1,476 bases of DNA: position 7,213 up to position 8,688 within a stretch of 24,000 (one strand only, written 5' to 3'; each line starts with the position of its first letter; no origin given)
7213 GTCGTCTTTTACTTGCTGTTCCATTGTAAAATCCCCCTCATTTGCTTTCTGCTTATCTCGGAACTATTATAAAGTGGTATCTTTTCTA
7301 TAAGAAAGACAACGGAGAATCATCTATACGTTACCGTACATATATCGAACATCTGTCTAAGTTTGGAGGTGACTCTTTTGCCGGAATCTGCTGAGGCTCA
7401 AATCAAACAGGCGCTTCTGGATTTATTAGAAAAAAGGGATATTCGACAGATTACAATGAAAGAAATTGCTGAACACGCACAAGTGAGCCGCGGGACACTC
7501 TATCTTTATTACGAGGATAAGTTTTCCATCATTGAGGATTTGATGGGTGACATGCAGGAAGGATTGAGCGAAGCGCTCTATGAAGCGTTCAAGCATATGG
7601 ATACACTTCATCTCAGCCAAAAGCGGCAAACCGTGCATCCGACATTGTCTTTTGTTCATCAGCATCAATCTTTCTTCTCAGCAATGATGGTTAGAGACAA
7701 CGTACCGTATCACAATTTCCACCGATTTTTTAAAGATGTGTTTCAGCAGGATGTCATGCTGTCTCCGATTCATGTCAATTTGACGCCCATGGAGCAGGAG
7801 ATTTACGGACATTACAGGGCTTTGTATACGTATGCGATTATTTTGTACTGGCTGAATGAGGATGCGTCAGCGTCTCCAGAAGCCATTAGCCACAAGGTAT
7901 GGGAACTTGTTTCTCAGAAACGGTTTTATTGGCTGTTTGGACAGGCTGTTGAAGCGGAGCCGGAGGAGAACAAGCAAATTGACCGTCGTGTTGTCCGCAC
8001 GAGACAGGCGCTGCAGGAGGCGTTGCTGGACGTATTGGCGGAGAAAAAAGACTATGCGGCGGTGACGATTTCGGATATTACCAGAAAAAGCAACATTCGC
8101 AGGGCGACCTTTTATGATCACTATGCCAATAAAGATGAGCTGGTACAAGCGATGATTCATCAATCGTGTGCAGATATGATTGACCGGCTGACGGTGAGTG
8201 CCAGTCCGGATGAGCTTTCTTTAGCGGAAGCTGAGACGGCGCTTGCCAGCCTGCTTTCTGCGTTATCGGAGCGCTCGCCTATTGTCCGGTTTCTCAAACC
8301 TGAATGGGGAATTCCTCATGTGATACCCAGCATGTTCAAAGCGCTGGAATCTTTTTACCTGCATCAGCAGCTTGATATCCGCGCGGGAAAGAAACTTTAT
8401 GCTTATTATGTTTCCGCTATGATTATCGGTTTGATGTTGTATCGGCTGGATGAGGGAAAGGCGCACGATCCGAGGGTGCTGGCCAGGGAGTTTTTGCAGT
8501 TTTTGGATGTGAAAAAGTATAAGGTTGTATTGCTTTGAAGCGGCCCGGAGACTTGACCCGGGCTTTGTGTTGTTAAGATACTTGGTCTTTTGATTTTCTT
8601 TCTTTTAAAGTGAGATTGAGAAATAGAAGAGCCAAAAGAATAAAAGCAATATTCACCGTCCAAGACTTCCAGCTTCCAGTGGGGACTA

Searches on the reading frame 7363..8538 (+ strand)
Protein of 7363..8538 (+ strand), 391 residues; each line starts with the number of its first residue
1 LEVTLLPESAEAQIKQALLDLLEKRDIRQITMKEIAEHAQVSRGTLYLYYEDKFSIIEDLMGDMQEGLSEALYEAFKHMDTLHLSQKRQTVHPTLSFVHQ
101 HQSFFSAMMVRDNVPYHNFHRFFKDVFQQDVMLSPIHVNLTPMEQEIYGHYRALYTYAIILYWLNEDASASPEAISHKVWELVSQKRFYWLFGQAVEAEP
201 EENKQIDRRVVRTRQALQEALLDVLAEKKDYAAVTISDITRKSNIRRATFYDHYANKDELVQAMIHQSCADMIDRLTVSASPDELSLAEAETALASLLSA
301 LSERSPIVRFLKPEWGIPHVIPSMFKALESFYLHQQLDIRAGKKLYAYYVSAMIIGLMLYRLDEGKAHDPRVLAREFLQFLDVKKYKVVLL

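Call 3: search_protein_families(library=pfam, proteins=[window:7363-8538:+], max_evalue=0.1)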
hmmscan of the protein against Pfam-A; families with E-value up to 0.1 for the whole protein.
window:7363-8538:+ (391 aa): 14 families
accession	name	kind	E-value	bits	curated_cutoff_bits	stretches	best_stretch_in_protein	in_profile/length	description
PF00440.29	TetR_N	-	8.7e-20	70.7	24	2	225-264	8-47/47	Bacterial regulatory proteins, tetR family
PF14278.11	TetR_C_8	-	6.7e-09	36.2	26.1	1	94-184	10-102/103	Transcriptional regulator C-terminal region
PF13022.12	HTH_Tnp_1_2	-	1.5e-08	35.2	27.9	2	12-76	11-72/122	Helix-turn-helix of insertion element transposase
PF08766.16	DEK_C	-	0.0017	18.7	24.8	0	11-40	3-32/54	DEK C terminal domain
PF12844.13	HTH_19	-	0.013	15.9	30.2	1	23-57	6-39/64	Helix-turn-helix domain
PF13443.12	HTH_26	-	0.018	15.7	22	0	28-55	9-36/63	Cro/C1-type HTH DNA-binding domain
PF12635.12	DUF3780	-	0.024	14.9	27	0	159-228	99-164/184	Protein of unknown function (DUF3780)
PF12802.13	MarR_2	-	0.033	14.8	27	0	23-45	15-36/61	MarR family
PF02796.21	HTH_7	-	0.035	14.7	23.8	0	30-52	22-44/45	Helix-turn-helix domain of resolvase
PF19776.5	DUF6262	-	0.058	14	29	0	220-268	20-68/110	Family of unknown function (DUF6262)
PF09339.16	HTH_IclR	-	0.063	13.5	22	0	17-47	7-36/52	IclR helix-turn-helix domain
PF08279.18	HTH_11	-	0.068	13.5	25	0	16-47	3-33/55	HTH domain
PF04545.22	Sigma70_r4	-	0.08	12.9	24.1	0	21-45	12-36/50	Sigma-70, region 4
PF01978.25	TrmB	-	0.099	12.9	25.6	0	28-47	21-40/68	Sugar-specific transcriptional regulator TrmB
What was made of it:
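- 7363..8538 (+): Left flank gene: double-TetR regulator (yxbF-like). PF00440 matched twice (call 3).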

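Call 4: search_protein_families(library=ncbifam, proteins=[window:7363-8538:+], max_evalue=0.1)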
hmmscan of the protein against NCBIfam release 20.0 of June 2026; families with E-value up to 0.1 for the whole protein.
window:7363-8538:+ (391 aa): 24 families
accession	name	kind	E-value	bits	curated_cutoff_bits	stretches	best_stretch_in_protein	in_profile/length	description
NF051852.1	efflux_TF_MtrR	exception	4.8e-16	59.2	280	2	211-309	9-107/205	multidrug efflux system transcriptional repressor MtrR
TIGR02366.1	DHAK_reg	equivalog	3.8e-15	56.3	129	2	217-273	8-63/176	dihydroxyacetone kinase transcriptional activator DhaS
TIGR03384.1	betaine_BetI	equivalog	1e-12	48.2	201.3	2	11-80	10-78/189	choline-binding transcriptional repressor BetI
NF041196.1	ScbR_bind_reg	equivalog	2.6e-12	47.3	150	2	209-298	3-91/191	ScbR family autoregulator-binding transcription factor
NF007430.0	PRK09975.1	equivalog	8.7e-12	44.6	274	2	208-280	7-81/220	acrEF/envCD operon transcriptional regulator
TIGR03968.1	mycofact_TetR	equivalog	4e-11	42.9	224.9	2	8-58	8-58/190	mycofactocin system transcriptional regulator MftR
NF007015.0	PRK09480.1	equivalog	1.4e-10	41.1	120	2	11-100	12-100/197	nucleoid occlusion factor SlmA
NF001978.0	PRK00767.1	equivalog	2.8e-10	40.3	118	2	12-82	12-82/197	transcriptional regulator BetI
NF053878.1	FATransRegFadRBac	equivalog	4.5e-09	36.4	200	2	13-75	7-73/190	fatty acid metabolism transcriptional regulator FadR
NF008402.0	PRK11202.1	equivalog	6.2e-09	35.8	151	1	211-268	10-67/211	HTH-type transcriptional repressor FabR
NF007949.0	PRK10668.1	equivalog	8.3e-09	35.2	271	2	12-70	14-72/216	multidrug efflux transporter transcriptional repressor AcrR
NF053731.1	TransRegFasRMycb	equivalog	5.3e-08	32.9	330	2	11-113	13-114/199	HTH-type transcriptional activator FasR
NF051457.1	acryl_TF_AcuR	equivalog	5.3e-07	29.1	247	1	205-276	10-80/204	acrylate utilization transcriptional regulator AcuR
NF000040.3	Tn10_TetC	equivalog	5.5e-07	29.9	425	1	212-276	13-75/197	tetracyline resistance-associated transcriptional repressor TetC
NF033703.1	transcr_KstR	equivalog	3.5e-06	26.7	280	1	14-57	12-55/185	cholesterol catabolism transcriptional regulator KstR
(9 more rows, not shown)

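Call 8: find_related_loci(query=window:7363-8538:+, collection=genome_contigs, flank=10000)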
Query window:7363-8538:+ (391 aa) in genome_contigs; peptide patterns used: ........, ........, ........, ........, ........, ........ (x = any residue, [..] = any of these).
36 stretches matched a pattern; 15 encode a relative of the query (tblastn E <= 1e-3); 15 distinct loci.
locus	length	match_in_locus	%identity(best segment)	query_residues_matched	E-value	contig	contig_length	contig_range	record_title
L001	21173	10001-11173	97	1-391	0e+0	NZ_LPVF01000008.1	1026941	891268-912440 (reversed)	Bacillus halotolerans strain ATCC 25096 contig_3, whole genome shotgun sequence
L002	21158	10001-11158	79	1-391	0e+0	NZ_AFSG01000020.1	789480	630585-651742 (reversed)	Bacillus spizizenii DV1-B-1 gbs3c.contig.19, whole genome shotgun sequence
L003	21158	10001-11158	79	1-391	0e+0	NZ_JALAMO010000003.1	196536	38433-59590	Bacillus sp. N13C7 contig_0000003, whole genome shotgun sequence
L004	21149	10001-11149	79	3-391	0e+0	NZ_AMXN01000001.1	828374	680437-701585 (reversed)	Bacillus inaquosorum KCTC 13429 14.BSI.1_1, whole genome shotgun sequence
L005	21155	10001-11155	77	1-391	0e+0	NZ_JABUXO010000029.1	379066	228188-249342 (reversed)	Bacillus rugosus strain SPB7 NODE_4_length_379066_cov_78.087190, whole genome shotgun sequence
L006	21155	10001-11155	77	1-391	0e+0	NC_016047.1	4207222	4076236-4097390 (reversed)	Bacillus spizizenii TU-B-10, complete sequence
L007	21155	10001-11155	76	1-391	0e+0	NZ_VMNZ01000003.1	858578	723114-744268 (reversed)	Bacillus tequilensis strain ATCC BAA-819 ATCC_BAA-819_contig_3_consensus, whole genome shotgun sequence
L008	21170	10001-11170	69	2-391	0e+0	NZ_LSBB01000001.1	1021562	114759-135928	Bacillus atrophaeus strain NRRL NRS 213 Bacillus_atrophaeus_NRS_213_contig_1, whole genome shotgun sequence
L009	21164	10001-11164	67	3-391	6e-179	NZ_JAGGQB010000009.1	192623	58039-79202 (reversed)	Bacillus sp. ISL-51 ISL51_10, whole genome shotgun sequence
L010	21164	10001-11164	66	3-391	6e-177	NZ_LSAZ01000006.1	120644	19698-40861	Bacillus nakamurai strain NRRL B-41091 Bacillus-sp-B-41091_contig_14, whole genome shotgun sequence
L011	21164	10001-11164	64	3-391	5e-172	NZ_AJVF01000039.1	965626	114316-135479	Bacillus siamensis KCTC 13613 strain KCTC 13613(T) contig39, whole genome shotgun sequence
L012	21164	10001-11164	63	3-391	6e-169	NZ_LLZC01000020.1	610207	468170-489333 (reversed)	Bacillus velezensis strain NRRL B-41580 contig_5, whole genome shotgun sequence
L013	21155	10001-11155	77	1-391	0e+0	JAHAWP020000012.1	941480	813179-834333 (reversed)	Bacillus mexicanus strain FSQ1 NODE_1_length_941480_cov_81.609835, whole genome shotgun sequence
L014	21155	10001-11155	76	1-391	0e+0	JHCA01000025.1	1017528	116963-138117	Bacillus stercoris strain D7XPN1 Contig00001, whole genome shotgun sequence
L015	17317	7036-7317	27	210-303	2e-4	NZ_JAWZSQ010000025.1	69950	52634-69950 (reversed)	Patulibacter defluvii strain DM4 NODE_25_length_69950_cov_53.184224, whole genome shotgun sequence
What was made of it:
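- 7363..8538 (+): 97% identical to the B. halotolerans protein (call 8).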
